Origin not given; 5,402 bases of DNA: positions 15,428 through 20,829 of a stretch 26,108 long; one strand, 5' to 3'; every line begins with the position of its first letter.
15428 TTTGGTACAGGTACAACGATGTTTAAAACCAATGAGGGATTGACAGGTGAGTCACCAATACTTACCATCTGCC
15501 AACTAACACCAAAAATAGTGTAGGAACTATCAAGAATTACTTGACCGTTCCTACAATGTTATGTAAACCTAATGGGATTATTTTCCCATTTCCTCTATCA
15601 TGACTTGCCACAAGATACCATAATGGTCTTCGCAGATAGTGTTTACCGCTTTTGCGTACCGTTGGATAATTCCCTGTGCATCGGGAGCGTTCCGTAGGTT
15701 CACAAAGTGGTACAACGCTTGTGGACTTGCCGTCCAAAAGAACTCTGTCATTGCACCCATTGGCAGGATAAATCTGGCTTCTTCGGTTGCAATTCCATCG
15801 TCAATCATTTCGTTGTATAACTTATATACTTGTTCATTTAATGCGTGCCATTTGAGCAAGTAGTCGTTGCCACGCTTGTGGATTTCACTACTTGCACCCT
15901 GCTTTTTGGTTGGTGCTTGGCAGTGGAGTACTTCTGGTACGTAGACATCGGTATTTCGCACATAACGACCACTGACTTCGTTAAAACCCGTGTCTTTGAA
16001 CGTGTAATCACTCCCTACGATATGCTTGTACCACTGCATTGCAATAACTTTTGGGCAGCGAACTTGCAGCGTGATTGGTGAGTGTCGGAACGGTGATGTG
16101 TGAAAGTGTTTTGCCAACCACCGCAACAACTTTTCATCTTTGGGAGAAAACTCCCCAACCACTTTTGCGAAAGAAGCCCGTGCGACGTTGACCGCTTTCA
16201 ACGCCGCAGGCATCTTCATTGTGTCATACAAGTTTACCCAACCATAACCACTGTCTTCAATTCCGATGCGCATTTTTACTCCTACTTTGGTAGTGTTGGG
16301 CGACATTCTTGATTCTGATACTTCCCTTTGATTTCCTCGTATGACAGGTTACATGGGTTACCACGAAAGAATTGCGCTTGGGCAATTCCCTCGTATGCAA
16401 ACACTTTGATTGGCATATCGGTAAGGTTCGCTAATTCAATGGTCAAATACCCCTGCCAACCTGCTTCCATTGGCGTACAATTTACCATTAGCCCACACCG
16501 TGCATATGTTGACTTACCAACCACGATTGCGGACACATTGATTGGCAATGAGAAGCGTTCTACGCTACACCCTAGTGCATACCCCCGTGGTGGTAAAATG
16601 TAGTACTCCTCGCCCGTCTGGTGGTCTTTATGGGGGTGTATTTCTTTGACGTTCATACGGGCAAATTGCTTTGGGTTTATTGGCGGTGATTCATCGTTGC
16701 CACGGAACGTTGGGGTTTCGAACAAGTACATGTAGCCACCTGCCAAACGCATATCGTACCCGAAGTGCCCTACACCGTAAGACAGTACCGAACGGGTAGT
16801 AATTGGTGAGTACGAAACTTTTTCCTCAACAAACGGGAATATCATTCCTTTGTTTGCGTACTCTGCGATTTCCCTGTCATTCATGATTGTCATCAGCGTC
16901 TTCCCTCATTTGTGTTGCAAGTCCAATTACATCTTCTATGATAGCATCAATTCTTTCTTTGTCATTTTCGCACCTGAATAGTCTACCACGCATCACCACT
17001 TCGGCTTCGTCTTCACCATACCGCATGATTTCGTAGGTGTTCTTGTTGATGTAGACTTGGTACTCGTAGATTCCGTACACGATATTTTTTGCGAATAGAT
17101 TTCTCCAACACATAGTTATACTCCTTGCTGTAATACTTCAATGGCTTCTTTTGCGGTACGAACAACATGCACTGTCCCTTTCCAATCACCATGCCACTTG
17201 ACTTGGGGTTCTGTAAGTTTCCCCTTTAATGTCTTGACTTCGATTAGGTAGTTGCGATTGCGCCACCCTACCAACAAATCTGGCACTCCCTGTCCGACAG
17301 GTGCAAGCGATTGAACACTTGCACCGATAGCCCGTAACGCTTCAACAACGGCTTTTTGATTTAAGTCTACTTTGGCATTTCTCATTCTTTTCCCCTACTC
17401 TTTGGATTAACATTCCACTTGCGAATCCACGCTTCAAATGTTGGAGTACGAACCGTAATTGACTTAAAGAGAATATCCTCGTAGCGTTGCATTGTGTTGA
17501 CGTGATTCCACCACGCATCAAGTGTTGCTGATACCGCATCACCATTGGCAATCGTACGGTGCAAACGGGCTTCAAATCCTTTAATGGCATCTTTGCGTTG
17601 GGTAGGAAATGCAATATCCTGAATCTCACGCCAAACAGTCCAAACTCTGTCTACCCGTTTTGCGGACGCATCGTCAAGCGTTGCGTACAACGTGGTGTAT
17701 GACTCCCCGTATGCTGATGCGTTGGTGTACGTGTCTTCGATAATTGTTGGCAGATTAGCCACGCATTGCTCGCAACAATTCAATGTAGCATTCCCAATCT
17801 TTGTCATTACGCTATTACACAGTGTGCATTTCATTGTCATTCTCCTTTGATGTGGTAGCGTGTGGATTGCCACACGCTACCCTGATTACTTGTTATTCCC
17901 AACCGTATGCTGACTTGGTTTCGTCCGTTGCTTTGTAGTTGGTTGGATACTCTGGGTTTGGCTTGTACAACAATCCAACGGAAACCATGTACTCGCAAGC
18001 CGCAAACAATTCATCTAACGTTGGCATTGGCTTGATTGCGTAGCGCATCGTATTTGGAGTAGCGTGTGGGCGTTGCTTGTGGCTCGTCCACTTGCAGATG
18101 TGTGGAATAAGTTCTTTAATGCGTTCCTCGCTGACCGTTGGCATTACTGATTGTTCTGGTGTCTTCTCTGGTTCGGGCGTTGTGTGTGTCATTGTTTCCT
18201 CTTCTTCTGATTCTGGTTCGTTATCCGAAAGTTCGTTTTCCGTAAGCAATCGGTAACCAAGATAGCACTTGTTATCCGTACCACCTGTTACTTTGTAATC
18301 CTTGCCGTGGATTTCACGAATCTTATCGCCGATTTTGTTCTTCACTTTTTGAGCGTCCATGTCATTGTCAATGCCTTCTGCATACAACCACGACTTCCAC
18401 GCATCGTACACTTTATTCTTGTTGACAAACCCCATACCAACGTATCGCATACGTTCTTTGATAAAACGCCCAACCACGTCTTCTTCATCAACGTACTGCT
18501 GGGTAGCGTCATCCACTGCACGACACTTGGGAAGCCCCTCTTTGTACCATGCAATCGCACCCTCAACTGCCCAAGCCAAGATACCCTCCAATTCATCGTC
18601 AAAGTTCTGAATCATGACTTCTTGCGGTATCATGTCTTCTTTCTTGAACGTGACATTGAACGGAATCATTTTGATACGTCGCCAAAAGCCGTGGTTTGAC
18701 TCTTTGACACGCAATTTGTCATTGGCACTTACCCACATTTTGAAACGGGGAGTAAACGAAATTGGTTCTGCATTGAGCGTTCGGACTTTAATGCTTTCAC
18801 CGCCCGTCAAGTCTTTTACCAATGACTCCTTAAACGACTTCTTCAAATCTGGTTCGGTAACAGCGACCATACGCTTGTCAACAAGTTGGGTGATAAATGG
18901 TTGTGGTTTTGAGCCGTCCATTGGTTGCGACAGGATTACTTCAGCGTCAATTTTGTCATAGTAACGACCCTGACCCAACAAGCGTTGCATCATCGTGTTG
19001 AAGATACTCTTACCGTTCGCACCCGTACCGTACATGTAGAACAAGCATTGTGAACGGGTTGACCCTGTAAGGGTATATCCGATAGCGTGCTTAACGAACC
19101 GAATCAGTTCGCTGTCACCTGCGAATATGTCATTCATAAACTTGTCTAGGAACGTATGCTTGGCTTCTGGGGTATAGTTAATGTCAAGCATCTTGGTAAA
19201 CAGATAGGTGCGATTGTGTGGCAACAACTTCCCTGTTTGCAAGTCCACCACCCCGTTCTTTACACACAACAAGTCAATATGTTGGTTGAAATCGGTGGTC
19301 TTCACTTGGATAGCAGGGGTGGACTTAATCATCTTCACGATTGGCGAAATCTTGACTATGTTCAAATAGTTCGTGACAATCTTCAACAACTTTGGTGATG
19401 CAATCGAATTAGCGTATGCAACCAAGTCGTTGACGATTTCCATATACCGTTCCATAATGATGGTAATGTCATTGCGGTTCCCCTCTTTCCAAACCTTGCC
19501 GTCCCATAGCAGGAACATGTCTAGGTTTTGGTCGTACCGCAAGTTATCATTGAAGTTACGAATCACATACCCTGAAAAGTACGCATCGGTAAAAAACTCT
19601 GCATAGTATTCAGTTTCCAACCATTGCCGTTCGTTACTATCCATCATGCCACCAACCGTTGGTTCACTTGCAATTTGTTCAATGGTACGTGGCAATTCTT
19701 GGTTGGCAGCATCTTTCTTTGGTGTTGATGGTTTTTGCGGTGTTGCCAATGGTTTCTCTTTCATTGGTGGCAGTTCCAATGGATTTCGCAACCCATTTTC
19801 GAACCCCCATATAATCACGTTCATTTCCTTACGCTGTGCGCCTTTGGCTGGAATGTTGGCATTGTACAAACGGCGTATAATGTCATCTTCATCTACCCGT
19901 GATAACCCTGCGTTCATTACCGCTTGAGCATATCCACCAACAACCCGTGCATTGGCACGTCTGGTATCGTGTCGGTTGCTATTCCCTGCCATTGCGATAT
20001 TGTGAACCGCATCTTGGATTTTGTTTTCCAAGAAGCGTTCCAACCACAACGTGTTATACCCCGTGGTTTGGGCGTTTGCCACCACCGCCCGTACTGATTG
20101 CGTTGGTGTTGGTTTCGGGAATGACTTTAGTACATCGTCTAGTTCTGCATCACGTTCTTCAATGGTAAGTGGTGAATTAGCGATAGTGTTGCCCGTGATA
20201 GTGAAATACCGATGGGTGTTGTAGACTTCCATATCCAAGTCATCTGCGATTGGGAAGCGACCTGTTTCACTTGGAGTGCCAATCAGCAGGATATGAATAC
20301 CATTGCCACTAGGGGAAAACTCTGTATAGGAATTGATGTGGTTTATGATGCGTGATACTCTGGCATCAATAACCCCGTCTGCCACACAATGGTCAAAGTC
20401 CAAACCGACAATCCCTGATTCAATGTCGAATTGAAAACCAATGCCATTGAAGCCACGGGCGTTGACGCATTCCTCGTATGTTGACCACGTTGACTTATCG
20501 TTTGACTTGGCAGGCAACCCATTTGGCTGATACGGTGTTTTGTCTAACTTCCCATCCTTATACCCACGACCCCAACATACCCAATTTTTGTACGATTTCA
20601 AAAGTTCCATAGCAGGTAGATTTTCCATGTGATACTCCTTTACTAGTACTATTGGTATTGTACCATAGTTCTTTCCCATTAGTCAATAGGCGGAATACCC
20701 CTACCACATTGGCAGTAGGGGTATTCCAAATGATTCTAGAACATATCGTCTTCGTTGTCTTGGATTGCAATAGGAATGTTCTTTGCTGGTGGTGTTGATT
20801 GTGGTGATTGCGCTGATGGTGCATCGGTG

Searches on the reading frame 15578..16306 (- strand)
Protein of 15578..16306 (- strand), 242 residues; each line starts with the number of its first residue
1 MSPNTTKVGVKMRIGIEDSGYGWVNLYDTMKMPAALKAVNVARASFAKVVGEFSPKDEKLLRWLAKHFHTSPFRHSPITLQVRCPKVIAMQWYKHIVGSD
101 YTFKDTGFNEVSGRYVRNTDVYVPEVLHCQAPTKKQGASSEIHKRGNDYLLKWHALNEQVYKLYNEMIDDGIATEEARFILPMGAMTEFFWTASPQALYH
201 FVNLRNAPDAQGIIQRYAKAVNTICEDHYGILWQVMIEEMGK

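Call 7: search_protein_families(library=pfam, proteins=[window:15578-16306:-], max_evalue=0.01)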
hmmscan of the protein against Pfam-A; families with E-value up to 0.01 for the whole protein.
window:15578-16306:- (242 aa): 1 family
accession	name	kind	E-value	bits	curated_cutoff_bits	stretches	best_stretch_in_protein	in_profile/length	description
PF02511.20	Thy1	-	1.4e-33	116.7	24.8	1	38-227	13-187/191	Thymidylate synthase complementing protein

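Call 8: search_protein_families(library=phrogs, proteins=[window:15578-16306:-], max_evalue=0.01)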
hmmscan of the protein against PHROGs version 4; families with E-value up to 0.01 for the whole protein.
window:15578-16306:- (242 aa): 5 families
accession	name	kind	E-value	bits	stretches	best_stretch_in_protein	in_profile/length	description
phrog_85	-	DNA, RNA and nucleotide metabolism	6.3e-41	141.7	1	24-238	373-585/866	thymidylate synthase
phrog_10644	-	DNA, RNA and nucleotide metabolism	1.3e-15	58.8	1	103-228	18-146/160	thymidylate synthase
phrog_28804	-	DNA, RNA and nucleotide metabolism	6.2e-09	37.1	1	162-236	12-85/91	thymidylate synthase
phrog_26005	-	unknown function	2.3e-05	25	1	36-77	22-64/310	-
phrog_22708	-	DNA, RNA and nucleotide metabolism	0.005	17.3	1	51-125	65-135/242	thymidylate synthase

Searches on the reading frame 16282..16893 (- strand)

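Call 7: search_protein_families(library=pfam, proteins=[window:16282-16893:-], max_evalue=0.01)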
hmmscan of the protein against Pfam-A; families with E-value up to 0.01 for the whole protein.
window:16282-16893:- (203 aa): 2 families
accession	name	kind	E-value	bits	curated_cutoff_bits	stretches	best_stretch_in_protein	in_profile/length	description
PF22769.1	DCD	-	5.8e-23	82.1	27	1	3-177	1-152/153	dCTP deaminase-like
PF00692.24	dUTPase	-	0.00064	19.9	22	1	97-172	23-98/129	dUTPase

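Call 8: search_protein_families(library=phrogs, proteins=[window:16282-16893:-], max_evalue=0.01)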
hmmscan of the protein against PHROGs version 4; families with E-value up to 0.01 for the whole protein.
window:16282-16893:- (203 aa): 1 family
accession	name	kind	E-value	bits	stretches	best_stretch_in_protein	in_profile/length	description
phrog_1663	-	DNA, RNA and nucleotide metabolism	9.7e-49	167.1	1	1-201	49-216/303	dCTP deaminase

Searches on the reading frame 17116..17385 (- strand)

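Call 19: search_protein_families(library=pfam, proteins=[window:17116-17385:-], max_evalue=5)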
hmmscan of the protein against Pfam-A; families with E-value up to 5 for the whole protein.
window:17116-17385:- (89 aa): 2 families
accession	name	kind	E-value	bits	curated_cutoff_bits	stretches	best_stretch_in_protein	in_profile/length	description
PF08774.17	VRR_NUC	-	1.6e-05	25.4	23.8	1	15-64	44-98/116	VRR-NUC domain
PF08378.17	NERD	-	0.004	18.1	22.1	1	34-87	38-93/111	Nuclease-related domain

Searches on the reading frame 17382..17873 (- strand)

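Call 7: search_protein_families(library=pfam, proteins=[window:17382-17873:-], max_evalue=0.01)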
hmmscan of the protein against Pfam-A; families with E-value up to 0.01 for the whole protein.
window:17382-17873:- (163 aa): 1 family
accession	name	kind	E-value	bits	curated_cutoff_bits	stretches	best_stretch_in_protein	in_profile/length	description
PF20573.4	DUF6782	-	4.9e-05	23.1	27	1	80-138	149-205/241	Putative metallopeptidase family (DUF6782)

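Call 8: search_protein_families(library=phrogs, proteins=[window:17382-17873:-], max_evalue=0.01)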
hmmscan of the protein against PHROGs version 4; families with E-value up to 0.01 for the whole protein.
window:17382-17873:- (163 aa): 0 families

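Call 19: search_protein_families(library=pfam, proteins=[window:17382-17834:-], max_evalue=5)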
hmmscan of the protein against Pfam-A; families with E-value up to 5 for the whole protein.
window:17382-17834:- (150 aa): 1 family
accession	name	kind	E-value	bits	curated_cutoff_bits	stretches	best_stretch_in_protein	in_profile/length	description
PF20573.4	DUF6782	-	4.3e-05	23.3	27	1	67-125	149-205/241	Putative metallopeptidase family (DUF6782)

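Call 37: search_protein_families(library=ncbifam, proteins=[window:17382-17834:-], max_evalue=1)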
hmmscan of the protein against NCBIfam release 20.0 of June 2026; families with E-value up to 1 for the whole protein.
window:17382-17834:- (150 aa): 0 families

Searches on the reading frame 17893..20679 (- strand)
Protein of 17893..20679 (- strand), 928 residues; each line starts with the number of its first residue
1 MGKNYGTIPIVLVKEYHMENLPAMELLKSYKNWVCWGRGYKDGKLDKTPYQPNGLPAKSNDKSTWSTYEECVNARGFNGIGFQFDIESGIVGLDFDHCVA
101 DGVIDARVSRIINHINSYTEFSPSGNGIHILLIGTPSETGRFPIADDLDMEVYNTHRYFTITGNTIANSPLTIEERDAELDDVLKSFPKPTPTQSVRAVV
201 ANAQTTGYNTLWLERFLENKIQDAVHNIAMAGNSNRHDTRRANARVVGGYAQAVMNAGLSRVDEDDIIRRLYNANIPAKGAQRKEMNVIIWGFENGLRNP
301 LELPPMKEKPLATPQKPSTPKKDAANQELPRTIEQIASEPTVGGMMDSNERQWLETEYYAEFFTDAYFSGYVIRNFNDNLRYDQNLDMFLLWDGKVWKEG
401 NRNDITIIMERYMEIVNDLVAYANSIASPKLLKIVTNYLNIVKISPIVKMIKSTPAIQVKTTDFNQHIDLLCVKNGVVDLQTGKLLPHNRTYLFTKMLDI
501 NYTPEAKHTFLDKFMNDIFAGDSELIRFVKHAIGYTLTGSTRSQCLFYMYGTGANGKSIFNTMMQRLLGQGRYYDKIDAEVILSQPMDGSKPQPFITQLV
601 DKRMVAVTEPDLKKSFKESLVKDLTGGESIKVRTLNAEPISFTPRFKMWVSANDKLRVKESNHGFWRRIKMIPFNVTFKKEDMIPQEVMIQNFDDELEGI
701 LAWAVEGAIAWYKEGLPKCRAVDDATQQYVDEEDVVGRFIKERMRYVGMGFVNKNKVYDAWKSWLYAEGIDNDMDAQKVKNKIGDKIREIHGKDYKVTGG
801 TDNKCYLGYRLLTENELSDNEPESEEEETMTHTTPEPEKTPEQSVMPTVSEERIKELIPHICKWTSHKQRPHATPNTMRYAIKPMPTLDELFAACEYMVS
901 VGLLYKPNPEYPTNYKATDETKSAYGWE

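Call 7: search_protein_families(library=pfam, proteins=[window:17893-20679:-], max_evalue=0.01)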
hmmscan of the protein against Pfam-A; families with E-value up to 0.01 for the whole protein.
window:17893-20679:- (928 aa): 3 families
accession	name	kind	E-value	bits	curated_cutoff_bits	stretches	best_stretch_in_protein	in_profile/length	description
PF08706.16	D5_N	-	4e-22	79.5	22.4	1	361-519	2-144/145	D5 N terminal like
PF19263.5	DUF5906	-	3.2e-08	34.7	27.6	1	549-668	1-114/114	Family of unknown function (DUF5906)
PF03288.22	Pox_D5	-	0.0016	19.3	21.4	1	732-809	2-78/86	Poxvirus D5 protein-like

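Call 8: search_protein_families(library=phrogs, proteins=[window:17893-20679:-], max_evalue=0.01)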
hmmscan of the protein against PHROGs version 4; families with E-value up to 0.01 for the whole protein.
window:17893-20679:- (928 aa): 13 families
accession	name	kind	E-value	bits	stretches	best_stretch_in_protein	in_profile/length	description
phrog_1829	-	DNA, RNA and nucleotide metabolism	5.3e-130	435.9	2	368-822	329-766/772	DNA primase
phrog_6088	-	DNA, RNA and nucleotide metabolism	1.1e-91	309.5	1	372-790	341-745/772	DNA primase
phrog_1156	-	DNA, RNA and nucleotide metabolism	3.7e-87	294.7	1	373-824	370-838/855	DNA primase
phrog_2478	-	DNA, RNA and nucleotide metabolism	5.3e-81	273.9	1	319-818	363-847/854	DNA polymerase/primase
phrog_864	-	DNA, RNA and nucleotide metabolism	7e-65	221.1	1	387-815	229-629/1064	DNA primase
phrog_16950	-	DNA, RNA and nucleotide metabolism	7.6e-49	167.3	1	362-749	365-767/843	DNA primase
phrog_1883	-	DNA, RNA and nucleotide metabolism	2.2e-43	149.6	1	413-765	361-709/756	DNA helicase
phrog_13901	-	DNA, RNA and nucleotide metabolism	4.6e-42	145.4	1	24-239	12-236/341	DNA primase/helicase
phrog_7601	-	unknown function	5.4e-23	82.8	1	527-772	3-240/289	-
phrog_8643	-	DNA, RNA and nucleotide metabolism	2.9e-21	77.1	1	26-171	40-176/179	DNA polymerase/primase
phrog_3022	-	DNA, RNA and nucleotide metabolism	4.1e-21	76.1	1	27-194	13-190/788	DNA primase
phrog_15962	-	DNA, RNA and nucleotide metabolism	6.9e-17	61.9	1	71-177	94-199/835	DNA primase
phrog_16213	-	DNA, RNA and nucleotide metabolism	1.7e-10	40.8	1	469-707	314-548/732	DNA primase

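Call 12: find_related_loci(query=window:17893-20679:-, collection=viral_contigs, flank=10000)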
Query window:17893-20679:- (928 aa) in viral_contigs; peptide patterns used: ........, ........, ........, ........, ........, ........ (x = any residue, [..] = any of these).
15 stretches matched a pattern; 1 encode a relative of the query (tblastn E <= 1e-3); 1 distinct loci.
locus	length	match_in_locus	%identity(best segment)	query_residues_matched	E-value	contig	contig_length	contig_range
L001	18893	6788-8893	31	13-765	5e-60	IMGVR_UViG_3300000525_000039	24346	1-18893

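Call 14: find_homologous_proteins(query=window:17893-20679:-, max_evalue=1e-20)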
Query window:17893-20679:- (928 aa): 90 proteins with E <= 1e-20 among 8000 candidates.
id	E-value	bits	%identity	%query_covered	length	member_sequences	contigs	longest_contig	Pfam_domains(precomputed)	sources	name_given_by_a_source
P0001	0.0e+0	2136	100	98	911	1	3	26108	PF19263.6,PF08706.17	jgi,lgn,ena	-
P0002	1.2e-96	343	34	43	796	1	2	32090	PF22763.2,PF19263.6,PF08706.17,PF03288.23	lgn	-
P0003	2.7e-92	328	32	45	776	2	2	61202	PF22763.2,PF19263.6,PF08706.17,PF03288.23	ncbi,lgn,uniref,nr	ncbi:phage/plasmid primase, P4 family [Metabacillus idriensis]|uniref:phage/plasmid primase, P4 fami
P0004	1.5e-87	313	30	82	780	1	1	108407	PF22763.2,PF19263.6,PF08706.17,PF03288.23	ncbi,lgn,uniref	ncbi:phage/plasmid primase, P4 family [Bacillus infantis]|uniref:phage/plasmid primase, P4 family n=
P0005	1.1e-83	300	30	47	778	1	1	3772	PF22763.2,PF19263.6,PF08706.17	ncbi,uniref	ncbi:phage/plasmid primase, P4 family, partial [Bacillus infantis]|uniref:phage/plasmid primase, P4 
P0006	6.8e-82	294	33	42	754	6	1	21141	PF22763.2,PF19263.6,PF08706.17,PF03288.23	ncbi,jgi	jgi:putative DNA primase/helicase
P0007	1.2e-81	293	31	42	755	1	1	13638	PF22763.2,PF19263.6,PF08706.17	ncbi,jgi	jgi:putative DNA primase/helicase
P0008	7.4e-81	290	29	85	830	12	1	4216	PF08706.17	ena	-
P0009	1.1e-80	290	30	48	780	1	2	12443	PF22763.2,PF19263.6,PF08706.17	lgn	-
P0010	2.8e-78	282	30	41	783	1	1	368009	PF22763.2,PF19263.6,PF08706.17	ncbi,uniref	ncbi:phage/plasmid primase, P4 family [Solibacillus cecembensis]|uniref:phage/plasmid primase, P4 fa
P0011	4.1e-78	281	31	42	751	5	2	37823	PF22763.2,PF19263.6,PF08706.17,PF03288.23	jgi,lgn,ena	-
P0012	5.3e-78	281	38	32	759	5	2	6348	PF22763.2,PF19263.6,PF08706.17,PF03288.23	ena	-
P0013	1.9e-77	279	31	38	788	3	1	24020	PF22763.2,PF19263.6,PF08706.17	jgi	-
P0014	3.6e-76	275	32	38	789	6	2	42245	PF22763.2,PF19263.6,PF08706.17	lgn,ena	-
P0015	4.8e-76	275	38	32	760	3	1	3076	PF22763.2,PF19263.6,PF08706.17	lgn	-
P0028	8.8e-62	227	29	43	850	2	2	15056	PF08707.17,PF08706.17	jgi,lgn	jgi:P4 family phage/plasmid primase-like protien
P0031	1.8e-59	220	28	43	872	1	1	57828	PF08707.17,PF08706.17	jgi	jgi:P4 family phage/plasmid primase-like protien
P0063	2.5e-37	146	27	41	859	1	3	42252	PF19263.6,PF09250.17,PF08706.17,PF08708.17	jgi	jgi:P4 family phage/plasmid primase-like protien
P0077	2.0e-26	110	35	17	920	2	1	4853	PF22763.2,PF19263.6,PF08706.17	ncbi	ncbi:MAG: phage/plasmid primase, P4 family [Syntrophus sp. (in: bacteria)]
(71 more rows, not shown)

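Call 15: find_encoding_contigs(protein=P0001, flank=10000, max_places=10)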
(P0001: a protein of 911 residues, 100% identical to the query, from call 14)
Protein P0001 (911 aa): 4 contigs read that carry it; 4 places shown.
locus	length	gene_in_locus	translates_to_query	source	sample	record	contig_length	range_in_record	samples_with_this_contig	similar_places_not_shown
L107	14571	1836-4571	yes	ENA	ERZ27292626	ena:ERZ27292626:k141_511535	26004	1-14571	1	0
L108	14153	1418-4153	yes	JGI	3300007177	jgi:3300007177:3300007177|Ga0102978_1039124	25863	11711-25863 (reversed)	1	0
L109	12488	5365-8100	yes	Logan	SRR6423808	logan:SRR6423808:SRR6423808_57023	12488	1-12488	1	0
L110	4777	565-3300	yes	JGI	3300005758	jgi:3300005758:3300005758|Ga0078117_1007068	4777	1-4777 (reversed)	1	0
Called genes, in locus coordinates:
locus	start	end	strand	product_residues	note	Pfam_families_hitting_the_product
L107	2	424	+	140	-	?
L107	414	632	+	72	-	-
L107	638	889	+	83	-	-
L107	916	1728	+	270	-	-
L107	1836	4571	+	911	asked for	PF08706:D5_N, PF19263:DUF5906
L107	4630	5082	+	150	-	-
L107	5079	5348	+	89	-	PF08774:VRR_NUC (faint)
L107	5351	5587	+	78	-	-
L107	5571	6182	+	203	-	PF22769:DCD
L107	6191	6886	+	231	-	PF02511:Thy1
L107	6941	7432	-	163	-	-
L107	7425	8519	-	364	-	PF14594:Sipho_Gp37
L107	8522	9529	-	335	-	-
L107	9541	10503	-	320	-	-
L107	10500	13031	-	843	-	PF20155:TMP_3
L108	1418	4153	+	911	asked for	PF08706:D5_N, PF19263:DUF5906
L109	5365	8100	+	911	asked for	PF08706:D5_N, PF19263:DUF5906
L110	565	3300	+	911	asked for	PF08706:D5_N, PF19263:DUF5906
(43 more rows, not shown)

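Call 22: search_solved_structures(query=window:17893-20628:-, max_evalue=0.1, show_alignments=0)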
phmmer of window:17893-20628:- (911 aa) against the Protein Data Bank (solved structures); distinct sequences matched with E-value up to 0.1: 8.
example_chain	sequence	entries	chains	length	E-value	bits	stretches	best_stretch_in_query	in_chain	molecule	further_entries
7ola_A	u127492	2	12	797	8.1e-27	96.7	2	7-157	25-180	DNA primase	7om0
7rr3_A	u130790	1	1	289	1.1e-17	66.4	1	3-150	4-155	Primase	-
6k9a_A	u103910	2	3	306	1.3e-17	66.2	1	3-150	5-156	Primase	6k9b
6a9w_A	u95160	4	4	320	1.5e-17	66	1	3-150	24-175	Primase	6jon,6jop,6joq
7rr4_A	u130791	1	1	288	1.5e-17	66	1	3-150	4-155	Primase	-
9ivf_A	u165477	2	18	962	4e-09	38.1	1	442-747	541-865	Putative primase C962R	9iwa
8wvz_A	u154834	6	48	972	4.1e-09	38.1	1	442-747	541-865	Putative primase C962R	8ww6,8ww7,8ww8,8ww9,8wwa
8iqh_A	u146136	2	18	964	5.2e-09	37.7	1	442-750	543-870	Putative primase C962R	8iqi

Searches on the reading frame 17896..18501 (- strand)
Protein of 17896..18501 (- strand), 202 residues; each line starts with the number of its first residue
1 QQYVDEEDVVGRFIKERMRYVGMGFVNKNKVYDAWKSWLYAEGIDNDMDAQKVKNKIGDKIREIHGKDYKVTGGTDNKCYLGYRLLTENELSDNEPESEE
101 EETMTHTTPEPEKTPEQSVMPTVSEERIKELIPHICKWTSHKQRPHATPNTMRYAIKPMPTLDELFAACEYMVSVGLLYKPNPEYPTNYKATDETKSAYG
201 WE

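Call 62: search_solved_structures(query=window:17896-18501:-, max_evalue=10, show_alignments=3)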
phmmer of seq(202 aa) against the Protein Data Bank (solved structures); distinct sequences matched with E-value up to 10: 1.
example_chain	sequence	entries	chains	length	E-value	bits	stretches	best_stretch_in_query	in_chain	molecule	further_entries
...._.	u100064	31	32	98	0.68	13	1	152-190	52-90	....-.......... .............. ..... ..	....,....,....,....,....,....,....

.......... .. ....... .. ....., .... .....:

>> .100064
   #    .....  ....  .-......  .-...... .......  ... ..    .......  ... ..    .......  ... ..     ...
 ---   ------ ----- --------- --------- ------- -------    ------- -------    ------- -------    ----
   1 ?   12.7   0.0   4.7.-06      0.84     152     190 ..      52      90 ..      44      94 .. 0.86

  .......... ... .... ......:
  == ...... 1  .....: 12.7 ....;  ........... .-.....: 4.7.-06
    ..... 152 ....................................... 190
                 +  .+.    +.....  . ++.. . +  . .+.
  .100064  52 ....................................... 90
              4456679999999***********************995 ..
